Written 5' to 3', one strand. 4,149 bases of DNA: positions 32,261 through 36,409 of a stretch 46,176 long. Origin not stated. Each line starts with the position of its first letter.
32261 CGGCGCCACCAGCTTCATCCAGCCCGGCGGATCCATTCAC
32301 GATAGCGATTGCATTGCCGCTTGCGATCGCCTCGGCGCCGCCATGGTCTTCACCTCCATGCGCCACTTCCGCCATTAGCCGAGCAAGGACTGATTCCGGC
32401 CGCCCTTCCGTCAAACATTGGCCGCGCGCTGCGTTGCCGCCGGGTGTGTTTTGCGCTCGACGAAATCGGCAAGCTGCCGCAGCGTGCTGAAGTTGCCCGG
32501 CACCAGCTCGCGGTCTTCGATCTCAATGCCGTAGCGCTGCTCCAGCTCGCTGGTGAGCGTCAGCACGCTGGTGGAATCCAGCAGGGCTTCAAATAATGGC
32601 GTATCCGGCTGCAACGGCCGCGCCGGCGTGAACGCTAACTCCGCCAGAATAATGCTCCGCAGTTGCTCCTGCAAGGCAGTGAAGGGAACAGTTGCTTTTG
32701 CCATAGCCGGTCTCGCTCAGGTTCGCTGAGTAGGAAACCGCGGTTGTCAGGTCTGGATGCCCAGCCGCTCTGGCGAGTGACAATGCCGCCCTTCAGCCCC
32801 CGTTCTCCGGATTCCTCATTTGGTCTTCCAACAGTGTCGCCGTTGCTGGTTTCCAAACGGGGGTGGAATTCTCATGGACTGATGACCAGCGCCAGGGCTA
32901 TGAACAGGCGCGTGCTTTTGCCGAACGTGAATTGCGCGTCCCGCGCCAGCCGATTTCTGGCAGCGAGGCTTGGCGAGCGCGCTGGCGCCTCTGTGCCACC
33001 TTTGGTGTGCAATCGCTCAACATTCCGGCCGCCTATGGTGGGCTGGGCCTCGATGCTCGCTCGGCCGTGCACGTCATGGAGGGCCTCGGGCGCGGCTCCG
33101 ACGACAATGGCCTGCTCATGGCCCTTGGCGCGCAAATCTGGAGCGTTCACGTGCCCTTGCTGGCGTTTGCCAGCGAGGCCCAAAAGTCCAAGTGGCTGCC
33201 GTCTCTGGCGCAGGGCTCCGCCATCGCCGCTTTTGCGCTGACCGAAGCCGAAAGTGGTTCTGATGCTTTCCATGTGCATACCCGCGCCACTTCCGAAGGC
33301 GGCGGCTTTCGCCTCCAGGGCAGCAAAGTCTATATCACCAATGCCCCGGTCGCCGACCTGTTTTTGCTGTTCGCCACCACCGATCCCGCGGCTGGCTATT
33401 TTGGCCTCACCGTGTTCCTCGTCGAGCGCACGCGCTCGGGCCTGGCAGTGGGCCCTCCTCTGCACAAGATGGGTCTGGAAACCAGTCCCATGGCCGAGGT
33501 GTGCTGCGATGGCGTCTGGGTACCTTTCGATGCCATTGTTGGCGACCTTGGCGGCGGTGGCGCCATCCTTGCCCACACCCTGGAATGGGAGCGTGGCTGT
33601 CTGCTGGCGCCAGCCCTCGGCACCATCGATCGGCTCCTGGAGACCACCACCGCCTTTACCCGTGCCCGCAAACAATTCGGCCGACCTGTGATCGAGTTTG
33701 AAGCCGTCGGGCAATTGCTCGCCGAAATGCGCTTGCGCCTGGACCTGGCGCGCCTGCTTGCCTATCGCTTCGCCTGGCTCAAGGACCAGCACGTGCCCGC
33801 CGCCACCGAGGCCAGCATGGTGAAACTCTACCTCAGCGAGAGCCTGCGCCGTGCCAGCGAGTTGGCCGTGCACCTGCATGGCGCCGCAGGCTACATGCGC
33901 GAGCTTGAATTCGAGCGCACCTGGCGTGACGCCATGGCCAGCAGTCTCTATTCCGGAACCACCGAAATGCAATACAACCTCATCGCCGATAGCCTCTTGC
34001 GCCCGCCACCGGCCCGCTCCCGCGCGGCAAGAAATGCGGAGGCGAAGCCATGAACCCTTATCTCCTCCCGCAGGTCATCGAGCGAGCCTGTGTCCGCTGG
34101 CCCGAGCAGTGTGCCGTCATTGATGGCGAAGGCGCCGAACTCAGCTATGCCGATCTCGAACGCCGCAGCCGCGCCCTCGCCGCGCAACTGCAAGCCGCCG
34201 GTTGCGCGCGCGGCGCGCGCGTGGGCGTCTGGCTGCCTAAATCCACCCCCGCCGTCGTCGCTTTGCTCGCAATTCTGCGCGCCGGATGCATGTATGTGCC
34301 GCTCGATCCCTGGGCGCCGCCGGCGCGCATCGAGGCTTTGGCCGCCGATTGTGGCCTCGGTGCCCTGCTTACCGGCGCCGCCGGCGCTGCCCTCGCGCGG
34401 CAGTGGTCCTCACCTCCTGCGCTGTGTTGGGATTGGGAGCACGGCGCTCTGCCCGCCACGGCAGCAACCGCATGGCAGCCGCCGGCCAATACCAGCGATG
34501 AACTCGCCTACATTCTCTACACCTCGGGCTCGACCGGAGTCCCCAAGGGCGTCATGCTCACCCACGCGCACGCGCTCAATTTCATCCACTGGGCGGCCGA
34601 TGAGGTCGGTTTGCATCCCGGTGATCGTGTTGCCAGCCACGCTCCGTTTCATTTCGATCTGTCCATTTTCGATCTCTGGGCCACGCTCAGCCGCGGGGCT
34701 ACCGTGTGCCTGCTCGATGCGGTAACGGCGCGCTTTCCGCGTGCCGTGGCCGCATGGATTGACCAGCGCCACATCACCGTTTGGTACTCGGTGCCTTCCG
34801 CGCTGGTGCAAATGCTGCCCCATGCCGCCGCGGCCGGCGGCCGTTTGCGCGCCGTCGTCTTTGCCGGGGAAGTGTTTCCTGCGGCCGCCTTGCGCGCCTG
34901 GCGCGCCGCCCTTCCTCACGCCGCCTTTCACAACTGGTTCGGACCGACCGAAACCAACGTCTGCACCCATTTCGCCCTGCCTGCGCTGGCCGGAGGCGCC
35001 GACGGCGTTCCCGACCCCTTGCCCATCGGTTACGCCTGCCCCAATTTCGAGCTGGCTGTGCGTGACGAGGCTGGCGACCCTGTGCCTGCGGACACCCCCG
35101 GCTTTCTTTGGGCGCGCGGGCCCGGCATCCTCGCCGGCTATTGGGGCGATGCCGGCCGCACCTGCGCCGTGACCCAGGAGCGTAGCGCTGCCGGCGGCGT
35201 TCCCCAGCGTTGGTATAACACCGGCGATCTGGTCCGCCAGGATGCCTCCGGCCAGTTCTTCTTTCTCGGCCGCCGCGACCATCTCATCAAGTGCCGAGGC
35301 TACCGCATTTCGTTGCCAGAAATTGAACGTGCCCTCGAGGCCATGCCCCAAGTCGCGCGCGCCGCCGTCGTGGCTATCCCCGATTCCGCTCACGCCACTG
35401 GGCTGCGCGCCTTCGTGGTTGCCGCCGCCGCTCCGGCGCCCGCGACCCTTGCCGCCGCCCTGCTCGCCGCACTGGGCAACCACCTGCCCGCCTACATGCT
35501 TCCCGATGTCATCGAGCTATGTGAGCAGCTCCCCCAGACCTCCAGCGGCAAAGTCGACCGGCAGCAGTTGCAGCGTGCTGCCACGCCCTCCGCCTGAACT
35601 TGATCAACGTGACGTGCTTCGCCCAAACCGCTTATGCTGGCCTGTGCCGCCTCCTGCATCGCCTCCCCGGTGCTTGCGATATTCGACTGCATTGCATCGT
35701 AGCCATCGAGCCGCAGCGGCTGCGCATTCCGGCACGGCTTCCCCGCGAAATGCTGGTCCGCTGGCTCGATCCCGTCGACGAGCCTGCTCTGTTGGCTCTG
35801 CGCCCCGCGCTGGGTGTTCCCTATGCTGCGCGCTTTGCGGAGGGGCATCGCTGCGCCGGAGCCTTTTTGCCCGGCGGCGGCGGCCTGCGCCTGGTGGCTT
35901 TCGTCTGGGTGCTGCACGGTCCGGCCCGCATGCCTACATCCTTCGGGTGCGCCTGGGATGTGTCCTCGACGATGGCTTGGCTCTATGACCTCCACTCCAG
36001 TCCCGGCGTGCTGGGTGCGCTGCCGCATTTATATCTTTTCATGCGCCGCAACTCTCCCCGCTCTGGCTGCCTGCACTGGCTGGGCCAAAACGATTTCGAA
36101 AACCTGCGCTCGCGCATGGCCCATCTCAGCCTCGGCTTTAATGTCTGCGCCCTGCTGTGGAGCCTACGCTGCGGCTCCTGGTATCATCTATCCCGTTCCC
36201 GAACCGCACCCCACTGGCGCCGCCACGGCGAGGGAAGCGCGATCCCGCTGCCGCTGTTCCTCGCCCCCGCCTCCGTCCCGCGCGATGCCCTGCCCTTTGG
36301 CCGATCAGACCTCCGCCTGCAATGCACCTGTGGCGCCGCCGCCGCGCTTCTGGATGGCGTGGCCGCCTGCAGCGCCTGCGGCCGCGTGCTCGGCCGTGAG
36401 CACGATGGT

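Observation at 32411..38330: Orphan carrier-protein tailoring cluster: PCP + adenylation enzyme + ACAD-like oxidase + methyltransferase fusion + kinase, with no PKS/NRPS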

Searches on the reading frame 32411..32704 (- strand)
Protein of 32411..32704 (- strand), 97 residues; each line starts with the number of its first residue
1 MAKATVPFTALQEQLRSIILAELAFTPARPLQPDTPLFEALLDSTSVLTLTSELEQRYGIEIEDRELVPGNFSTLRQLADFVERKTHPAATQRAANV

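Call 4: search_protein_families(library=pfam, proteins=[window:32411-32704:-], max_evalue=0.01)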
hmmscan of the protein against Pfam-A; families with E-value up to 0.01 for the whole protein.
window:32411-32704:- (97 aa): 1 family
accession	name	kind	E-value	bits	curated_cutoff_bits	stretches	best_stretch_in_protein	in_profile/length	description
PF00550.31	PP-binding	-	6.8e-11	42.7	20.8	1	14-82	2-67/67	Phosphopantetheine attachment site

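Call 5: search_protein_families(library=ncbifam, proteins=[window:32411-32704:-], max_evalue=0.01)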
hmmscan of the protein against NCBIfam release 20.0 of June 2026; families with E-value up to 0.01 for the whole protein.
window:32411-32704:- (97 aa): 8 families
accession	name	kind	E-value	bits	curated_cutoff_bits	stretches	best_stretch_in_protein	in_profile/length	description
NF058660.1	cispen_ACP_AmcB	equivalog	1.9e-09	37.6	80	1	12-86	3-79/80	cispentacin biosynthesis acyl carrier protein AmcB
NF005798.0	PRK07639.1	equivalog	2.8e-07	30.9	100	1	11-86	6-82/91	petrobactin biosynthesis protein AsbD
NF052616.1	ACP_for_OlsHI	equivalog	3.3e-07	30.6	130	1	10-87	3-82/83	ornithine lipid biosynthesis acyl carrier protein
NF006617.0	PRK09184.1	subfamily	4.5e-06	26.6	70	1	8-85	11-93/96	phosphopantetheine-binding protein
NF005480.0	PRK07081.1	equivalog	0.00012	21.9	72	1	13-84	3-75/83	acyl carrier protein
NF002150.0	PRK00982.1-4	subfamily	0.00047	20.3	66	1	32-86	26-79/80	acyl carrier protein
NF002148.0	PRK00982.1-2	subfamily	0.0011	18.8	71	1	11-85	5-77/79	acyl carrier protein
NF003464.0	PRK05087.1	equivalog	0.0093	16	68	1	19-79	10-71/78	D-alanine--poly(phosphoribitol) ligase subunit DltC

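Call 83: search_protein_families(library=padloc, proteins=[window:32411-32704:-], max_evalue=0.001)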
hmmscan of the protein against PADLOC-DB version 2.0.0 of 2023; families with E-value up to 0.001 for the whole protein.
window:32411-32704:- (97 aa): 0 families

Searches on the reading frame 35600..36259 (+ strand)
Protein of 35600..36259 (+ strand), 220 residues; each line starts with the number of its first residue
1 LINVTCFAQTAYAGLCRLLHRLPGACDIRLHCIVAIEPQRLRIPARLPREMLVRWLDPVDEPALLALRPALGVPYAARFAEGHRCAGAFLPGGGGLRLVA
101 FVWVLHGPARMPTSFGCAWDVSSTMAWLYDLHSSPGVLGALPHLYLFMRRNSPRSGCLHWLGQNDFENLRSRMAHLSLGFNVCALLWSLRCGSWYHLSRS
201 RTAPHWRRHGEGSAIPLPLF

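Call 21: search_protein_families(library=pfam, proteins=[window:35600-36259:+], max_evalue=10)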
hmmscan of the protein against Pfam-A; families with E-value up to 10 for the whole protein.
seq(220 aa): 0 families

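Call 34: find_homologous_proteins(query=A3, max_evalue=0.01)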
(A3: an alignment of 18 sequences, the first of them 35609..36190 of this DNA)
Query A3 (18 sequences) (194 aa, profile of the alignment): 1 proteins with E <= 0.01 among 8000 candidates.
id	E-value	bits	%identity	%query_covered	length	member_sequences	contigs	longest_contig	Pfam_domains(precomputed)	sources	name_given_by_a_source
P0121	7.0e-59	217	44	84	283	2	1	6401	-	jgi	-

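Call 35: find_encoding_contigs(protein=P0121, flank=10000, max_places=2)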
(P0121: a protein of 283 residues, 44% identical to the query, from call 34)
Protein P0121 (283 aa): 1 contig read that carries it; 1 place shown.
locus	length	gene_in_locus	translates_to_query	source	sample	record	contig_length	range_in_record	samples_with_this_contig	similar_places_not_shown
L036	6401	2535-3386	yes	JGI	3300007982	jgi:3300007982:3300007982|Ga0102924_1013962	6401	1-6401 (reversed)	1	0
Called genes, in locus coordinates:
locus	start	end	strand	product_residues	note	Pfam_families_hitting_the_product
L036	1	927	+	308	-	?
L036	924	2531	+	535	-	PF00501:AMP-binding, PF13193:AMP-binding_C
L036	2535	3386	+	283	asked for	-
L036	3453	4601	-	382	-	PF02743:dCache_1 (weak), PF00990:GGDEF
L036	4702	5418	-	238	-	PF13489:Methyltransf_23 (weak), PF13649:Methyltransf_25, PF13847:Methyltransf_31, PF08241:Methyltransf_11, PF08242:Methyltransf_12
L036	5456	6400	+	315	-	?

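Call 39: predict_structure(alignment_id=A3)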
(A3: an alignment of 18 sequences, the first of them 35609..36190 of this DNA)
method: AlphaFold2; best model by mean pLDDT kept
length: 194 residues; sequences in the alignment: 18
mean_pLDDT: 92.0   pTM: 0.85
mean pLDDT of the five models: 92.0, 91.3, 91.1, 90.9, 90.6
residues with pLDDT >= 90: 154; 70-90: 36; 50-70: 4; < 50: 0
segments of 3 or more residues with pLDDT < 50: none
pLDDT, mean of each block of 10 residues (from residue 1): 83 90 90 96 92 98 95 95 95 96 89 83 95 93 93 90 91 96 90 86
secondary structure, 60 per line:
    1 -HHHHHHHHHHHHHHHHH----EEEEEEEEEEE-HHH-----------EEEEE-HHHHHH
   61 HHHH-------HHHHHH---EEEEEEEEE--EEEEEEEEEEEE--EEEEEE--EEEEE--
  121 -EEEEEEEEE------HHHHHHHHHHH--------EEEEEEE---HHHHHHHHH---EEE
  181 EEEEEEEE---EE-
elements in order: H2-18 E23-33 E49-53 H55-64 H72-77 E81-89 E92-103 E106-111 E114-118 E122-130 H137-147 E156-162 H166-174 E178-188

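Call 42: fold_search(model_id=the predicted structure, library=pdb)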
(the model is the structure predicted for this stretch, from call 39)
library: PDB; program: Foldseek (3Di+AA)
matches with E <= 10: 498; with E <= 0.001: 31
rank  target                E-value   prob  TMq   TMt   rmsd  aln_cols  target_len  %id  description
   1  3frm_A                2.0e-06  1.00  0.58  0.46   5.6       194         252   11  The crystal structure of a functionally unknown conserved protein from Staphylococcus epidermidis ATCC 12228. (released 2009-01-27)
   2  1sqh                  2.1e-06  1.00  0.56  0.39   6.0       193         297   16  X-RAY STRUCTURE OF DROSOPHILA MALONOGASTER PROTEIN Q9VR51 NORTHEAST STRUCTURAL GENOMICS CONSORTIUM TARGET FR87. (released 2004-04-06)
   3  2c27                  2.6e-06  1.00  0.56  0.38   6.8       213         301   18  The Structure of Mycothiol Synthase in Complex with des- AcetylMycothiol and CoenzymeA. (released 2005-12-01)
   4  7q3a_B                3.6e-06  1.00  0.58  0.36   5.9       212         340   15  Crystal structure of MAB_4324 a tandem repeat GNAT from Mycobacterium abscessus (released 2022-05-04)
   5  6wqb                  4.3e-06  1.00  0.61  0.43   4.1       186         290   13  Crystal structure of VipF from Legionella hackeliae in complex with acetyl-CoA (released 2021-11-10)
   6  3frm_D                5.2e-06  1.00  0.58  0.46   5.5       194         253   11  The crystal structure of a functionally unknown conserved protein from Staphylococcus epidermidis ATCC 12228. (released 2009-01-27)
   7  6wqc                  1.2e-05  1.00  0.57  0.39   3.7       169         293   14  Crystal structure of VipF from Legionella hackeliae in complex with CoA (released 2021-11-10)
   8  3frm_C                1.4e-05  1.00  0.57  0.45   7.2       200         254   10  The crystal structure of a functionally unknown conserved protein from Staphylococcus epidermidis ATCC 12228. (released 2009-01-27)
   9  7wx6                  1.8e-05  1.00  0.56  0.42   4.2       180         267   13  A Legionella acetyltransferase VipF (released 2022-09-14)
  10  7q3a_A                2.0e-05  1.00  0.54  0.33   6.5       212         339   14  Crystal structure of MAB_4324 a tandem repeat GNAT from Mycobacterium abscessus (released 2022-05-04)
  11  7wx7                  3.6e-05  1.00  0.55  0.40   3.8       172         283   13  complex of a legionella acetyltransferase VipF and COA/ACO (released 2023-02-22)
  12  7wx5                  4.0e-05  1.00  0.57  0.40   3.4       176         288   13  a Legionella acetyltransferase effector VipF (released 2023-02-22)
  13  2wpw_A                4.6e-05  1.00  0.52  0.34   5.5       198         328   16  Tandem GNAT protein from the clavulanic acid biosynthesis pathway (without AcCoA) (released 2009-12-29)
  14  2fs5_A                4.8e-05  1.00  0.46  0.41   7.1       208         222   14  Crystal structure of TDP-fucosamine acetyltransferase (WecD)- apo form (released 2006-08-01)
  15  1ozp                  8.7e-05  1.00  0.57  0.40   6.0       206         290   17  Crystal Structure of Rv0819 from Mycobacterium tuberculosis MshD-Mycothiol Synthase Acetyl-Coenzyme A Complex. (released 2003-09-09)
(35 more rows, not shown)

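Call 43: find_related_loci(query=A3, collection=metagenome_contigs, flank=8000)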
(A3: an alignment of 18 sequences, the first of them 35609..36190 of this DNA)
Query A3 (194 aa) in metagenome_contigs; peptide patterns used: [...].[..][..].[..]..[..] (x = any residue, [..] = any of these).
75 stretches matched a pattern; 9 encode a relative of the query (tblastn E <= 1e-3); 9 distinct loci.
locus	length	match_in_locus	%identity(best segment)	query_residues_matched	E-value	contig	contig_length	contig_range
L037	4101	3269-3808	52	8-189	5e-56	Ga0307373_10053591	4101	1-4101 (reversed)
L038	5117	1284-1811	53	8-185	5e-56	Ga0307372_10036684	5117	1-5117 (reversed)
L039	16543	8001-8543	54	5-187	6e-55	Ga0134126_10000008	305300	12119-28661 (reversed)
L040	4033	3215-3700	54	24-189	8e-54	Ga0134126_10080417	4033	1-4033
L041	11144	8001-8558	50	8-194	2e-51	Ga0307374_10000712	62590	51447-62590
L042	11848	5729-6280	47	7-192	5e-50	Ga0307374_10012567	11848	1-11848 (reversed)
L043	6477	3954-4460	50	30-194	1e-47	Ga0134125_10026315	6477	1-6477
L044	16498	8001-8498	48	24-191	1e-47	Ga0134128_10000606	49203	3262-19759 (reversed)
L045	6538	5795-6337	48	7-189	1e-47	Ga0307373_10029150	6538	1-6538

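Call 78: search_protein_representatives(alignment_id=A3)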
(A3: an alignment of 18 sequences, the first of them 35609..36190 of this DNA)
Query: 18 sequences, 212 profile positions. Proteins with E-value up to 0.001 (for the whole library): 550; up to 1e-10: 55; up to 1e-30: 11. The best 150 are listed.
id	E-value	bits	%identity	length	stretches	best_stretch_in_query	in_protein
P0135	1.6e-90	318.7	-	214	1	5-211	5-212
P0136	1.4e-83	296.0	-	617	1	6-212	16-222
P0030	3.0e-81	288.4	-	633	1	5-211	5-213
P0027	1.2e-72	260.2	-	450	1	21-211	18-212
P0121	2.2e-59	216.9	-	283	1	8-212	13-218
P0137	2.4e-55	203.7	-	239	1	22-211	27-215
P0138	6.8e-52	192.4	-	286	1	23-211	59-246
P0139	1.0e-49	185.4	-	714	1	20-211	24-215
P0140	2.1e-45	171.2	-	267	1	25-211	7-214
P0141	2.8e-37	144.7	-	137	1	18-129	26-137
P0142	5.8e-33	130.6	-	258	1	5-211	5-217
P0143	1.9e-29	119.1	-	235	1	18-211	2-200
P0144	2.9e-27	112.0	-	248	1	21-211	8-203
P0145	3.2e-26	108.6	-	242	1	15-209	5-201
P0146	7.5e-23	97.5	-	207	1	66-211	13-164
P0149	1.3e-17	80.4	-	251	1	17-201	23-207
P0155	7.3e-16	74.7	-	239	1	12-206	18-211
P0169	5.5e-12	62.0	-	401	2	60-208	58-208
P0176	1.6e-11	60.5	-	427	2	73-201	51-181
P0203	9.5e-10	54.7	-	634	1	10-200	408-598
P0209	2.0e-09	53.7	-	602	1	57-211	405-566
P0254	3.3e-08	49.7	-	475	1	73-199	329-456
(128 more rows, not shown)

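Call 79: search_protein_families(library=ncbifam, proteins=[P0135, P0137, P0138, P0140, P0142, P0143, P0144, P0145, P0149, P0155], max_evalue=0.01)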
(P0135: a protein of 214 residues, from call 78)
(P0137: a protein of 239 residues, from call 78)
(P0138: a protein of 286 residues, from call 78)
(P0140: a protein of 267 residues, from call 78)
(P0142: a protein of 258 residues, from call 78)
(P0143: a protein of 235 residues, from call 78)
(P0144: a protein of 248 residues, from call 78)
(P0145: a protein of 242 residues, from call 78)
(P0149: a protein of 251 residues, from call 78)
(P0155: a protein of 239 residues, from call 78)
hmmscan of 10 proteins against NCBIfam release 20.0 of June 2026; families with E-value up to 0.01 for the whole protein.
P0135 (214 aa): 0 families

P0137 (239 aa): 0 families

P0138 (286 aa): 0 families

P0140 (267 aa): 0 families

P0142 (258 aa): 1 family
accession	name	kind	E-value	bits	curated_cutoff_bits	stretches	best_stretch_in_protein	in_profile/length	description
NF040504.1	resist_ArsN1b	equivalog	0.0025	17.6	210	0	163-208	97-142/159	arsinothricin resistance N-acetyltransferase ArsN1 family B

P0143 (235 aa): 0 families

P0144 (248 aa): 0 families

P0145 (242 aa): 0 families

P0149 (251 aa): 0 families

P0155 (239 aa): 0 families

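Call 80: search_protein_families(library=pfam, proteins=[P0139, P0142, P0144, P0149, P0155, P0169, P0176, P0203, P0209, P0254], max_evalue=0.01)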
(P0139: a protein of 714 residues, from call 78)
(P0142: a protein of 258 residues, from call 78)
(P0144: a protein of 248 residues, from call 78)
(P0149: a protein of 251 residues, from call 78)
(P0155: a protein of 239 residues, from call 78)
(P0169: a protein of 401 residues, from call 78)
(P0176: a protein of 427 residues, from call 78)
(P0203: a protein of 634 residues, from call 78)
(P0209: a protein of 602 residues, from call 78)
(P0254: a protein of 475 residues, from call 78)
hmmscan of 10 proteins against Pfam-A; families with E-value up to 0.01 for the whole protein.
P0139 (714 aa): 7 families
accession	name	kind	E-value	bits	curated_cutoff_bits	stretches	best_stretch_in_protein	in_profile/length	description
PF08241.18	Methyltransf_11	-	7.6e-12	46.2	21.2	1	466-570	1-95/95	Methyltransferase domain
PF13649.12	Methyltransf_25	-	4.8e-10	40.4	27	1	465-566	1-97/97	Methyltransferase domain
PF13489.12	Methyltransf_23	-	6.2e-09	36.2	27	1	459-642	20-163/164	Methyltransferase domain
PF13847.12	Methyltransf_31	-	7.4e-09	35.9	27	1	464-571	6-110/145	Methyltransferase domain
PF08242.18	Methyltransf_12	-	8.6e-09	36.5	30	1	466-568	1-98/98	Methyltransferase domain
PF05175.20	MTS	-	0.00011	22.3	23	1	461-575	31-143/170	Methyltransferase small domain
PF07021.18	MetW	-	0.00086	19.4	21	1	450-597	1-134/193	Methionine biosynthesis protein MetW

P0142 (258 aa): 0 families

P0144 (248 aa): 0 families

P0149 (251 aa): 0 families

P0155 (239 aa): 0 families

P0169 (401 aa): 2 families
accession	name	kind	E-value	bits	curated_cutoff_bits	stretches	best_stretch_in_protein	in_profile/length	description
PF00583.31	Acetyltransf_1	-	2.4e-06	28.2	20.7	0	265-361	12-98/116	Acetyltransferase (GNAT) family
PF13673.13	Acetyltransf_10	-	0.0045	17.4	23.6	0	308-368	38-99/128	Acetyltransferase (GNAT) domain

P0176 (427 aa): 1 family
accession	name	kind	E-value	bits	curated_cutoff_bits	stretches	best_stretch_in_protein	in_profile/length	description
PF00583.31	Acetyltransf_1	-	0.00036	21.2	20.7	0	277-380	16-108/116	Acetyltransferase (GNAT) family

P0203 (634 aa): 1 family
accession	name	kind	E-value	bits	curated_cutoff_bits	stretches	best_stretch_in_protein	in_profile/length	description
PF13480.13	Acetyltransf_6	-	1e-35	123.4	22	1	171-315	3-142/143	Acetyltransferase (GNAT) domain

P0209 (602 aa): 2 families
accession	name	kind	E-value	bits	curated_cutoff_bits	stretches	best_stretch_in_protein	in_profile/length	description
PF13480.13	Acetyltransf_6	-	2.3e-21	76.9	22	1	188-334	2-143/143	Acetyltransferase (GNAT) domain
PF00583.31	Acetyltransf_1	-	2.7e-09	37.8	20.7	1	453-547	33-115/116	Acetyltransferase (GNAT) family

P0254 (475 aa): 7 families
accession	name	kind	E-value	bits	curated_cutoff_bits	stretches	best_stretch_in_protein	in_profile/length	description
PF08241.18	Methyltransf_11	-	3.7e-16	60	21.2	1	63-151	6-95/95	Methyltransferase domain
PF13649.12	Methyltransf_25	-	1.5e-13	51.7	27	1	62-147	6-97/97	Methyltransferase domain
PF08242.18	Methyltransf_12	-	3e-08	34.7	30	1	62-149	5-98/98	Methyltransferase domain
PF13847.12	Methyltransf_31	-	2e-07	31.2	27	1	62-155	12-113/145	Methyltransferase domain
PF13489.12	Methyltransf_23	-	7.2e-07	29.5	27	1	76-204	46-163/164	Methyltransferase domain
PF01209.24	Ubie_methyltran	-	0.0034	17.2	20.1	1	100-151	103-151/233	ubiE/COQ5 methyltransferase family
PF03141.22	Methyltransf_29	-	0.0038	16.3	23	1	104-152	172-218/506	Putative S-adenosyl-L-methionine-dependent methyltransferase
